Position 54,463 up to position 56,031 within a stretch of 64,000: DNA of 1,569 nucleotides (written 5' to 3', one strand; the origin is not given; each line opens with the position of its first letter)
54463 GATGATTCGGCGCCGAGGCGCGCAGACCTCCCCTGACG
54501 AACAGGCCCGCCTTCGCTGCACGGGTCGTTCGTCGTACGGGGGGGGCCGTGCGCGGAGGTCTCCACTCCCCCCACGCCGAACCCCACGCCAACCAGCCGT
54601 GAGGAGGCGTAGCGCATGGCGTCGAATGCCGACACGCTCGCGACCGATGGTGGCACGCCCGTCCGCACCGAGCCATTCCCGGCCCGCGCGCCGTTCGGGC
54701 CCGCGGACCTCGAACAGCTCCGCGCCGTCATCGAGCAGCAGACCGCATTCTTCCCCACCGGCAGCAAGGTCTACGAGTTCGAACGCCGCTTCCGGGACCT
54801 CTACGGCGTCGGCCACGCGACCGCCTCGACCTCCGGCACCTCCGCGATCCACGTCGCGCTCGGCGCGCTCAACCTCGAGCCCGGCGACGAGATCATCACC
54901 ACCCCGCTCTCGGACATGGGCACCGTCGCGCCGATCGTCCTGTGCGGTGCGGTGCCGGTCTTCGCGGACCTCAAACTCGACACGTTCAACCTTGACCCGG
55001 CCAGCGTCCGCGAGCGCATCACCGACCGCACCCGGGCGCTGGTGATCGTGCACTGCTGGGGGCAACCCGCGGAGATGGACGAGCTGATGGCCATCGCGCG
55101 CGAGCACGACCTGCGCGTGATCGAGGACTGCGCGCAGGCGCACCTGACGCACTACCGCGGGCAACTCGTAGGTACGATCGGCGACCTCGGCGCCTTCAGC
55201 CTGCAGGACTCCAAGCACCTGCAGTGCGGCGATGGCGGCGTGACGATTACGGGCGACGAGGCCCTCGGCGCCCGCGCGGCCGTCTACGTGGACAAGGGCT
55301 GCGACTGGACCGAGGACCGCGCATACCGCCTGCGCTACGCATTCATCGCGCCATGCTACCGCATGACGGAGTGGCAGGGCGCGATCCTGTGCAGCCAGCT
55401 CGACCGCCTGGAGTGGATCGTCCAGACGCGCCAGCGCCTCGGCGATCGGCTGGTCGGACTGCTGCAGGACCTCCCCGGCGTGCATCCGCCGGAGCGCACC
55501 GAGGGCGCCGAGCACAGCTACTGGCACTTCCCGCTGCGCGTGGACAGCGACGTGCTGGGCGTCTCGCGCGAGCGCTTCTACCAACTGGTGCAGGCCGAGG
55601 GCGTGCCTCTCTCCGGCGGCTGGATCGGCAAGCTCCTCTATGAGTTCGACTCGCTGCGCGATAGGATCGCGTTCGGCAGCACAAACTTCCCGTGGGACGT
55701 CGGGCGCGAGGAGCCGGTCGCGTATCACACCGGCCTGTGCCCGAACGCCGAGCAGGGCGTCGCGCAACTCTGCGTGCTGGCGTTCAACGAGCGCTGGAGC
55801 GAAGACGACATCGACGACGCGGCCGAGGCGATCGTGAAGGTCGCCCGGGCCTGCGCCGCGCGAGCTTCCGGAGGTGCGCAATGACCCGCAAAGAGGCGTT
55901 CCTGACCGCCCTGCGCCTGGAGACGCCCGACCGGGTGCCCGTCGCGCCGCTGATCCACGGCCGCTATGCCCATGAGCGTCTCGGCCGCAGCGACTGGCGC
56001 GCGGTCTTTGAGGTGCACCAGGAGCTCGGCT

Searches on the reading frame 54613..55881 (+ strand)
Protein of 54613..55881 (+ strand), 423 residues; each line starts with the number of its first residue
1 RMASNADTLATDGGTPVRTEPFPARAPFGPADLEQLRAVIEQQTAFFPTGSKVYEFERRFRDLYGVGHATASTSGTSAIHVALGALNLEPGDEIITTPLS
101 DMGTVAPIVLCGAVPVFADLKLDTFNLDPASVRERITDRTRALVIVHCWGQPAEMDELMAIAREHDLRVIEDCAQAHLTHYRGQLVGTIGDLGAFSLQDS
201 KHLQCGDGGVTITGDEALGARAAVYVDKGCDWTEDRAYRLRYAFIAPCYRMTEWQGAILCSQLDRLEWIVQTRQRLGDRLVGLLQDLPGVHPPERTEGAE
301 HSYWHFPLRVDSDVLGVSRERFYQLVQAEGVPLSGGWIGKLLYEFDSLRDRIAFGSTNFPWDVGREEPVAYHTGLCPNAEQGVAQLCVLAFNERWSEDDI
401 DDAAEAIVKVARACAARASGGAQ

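Call 64: search_protein_families(library=pfam, proteins=[window:54613-55881:+], max_evalue=0.00001)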
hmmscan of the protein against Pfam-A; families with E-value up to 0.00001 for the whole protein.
window:54613-55881:+ (423 aa): 1 family
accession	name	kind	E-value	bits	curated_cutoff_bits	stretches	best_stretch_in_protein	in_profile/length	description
PF01041.23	DegT_DnrJ_EryC1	-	1.3e-80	271.8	19.8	1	34-331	9-301/360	DegT/DnrJ/EryC1/StrS aminotransferase family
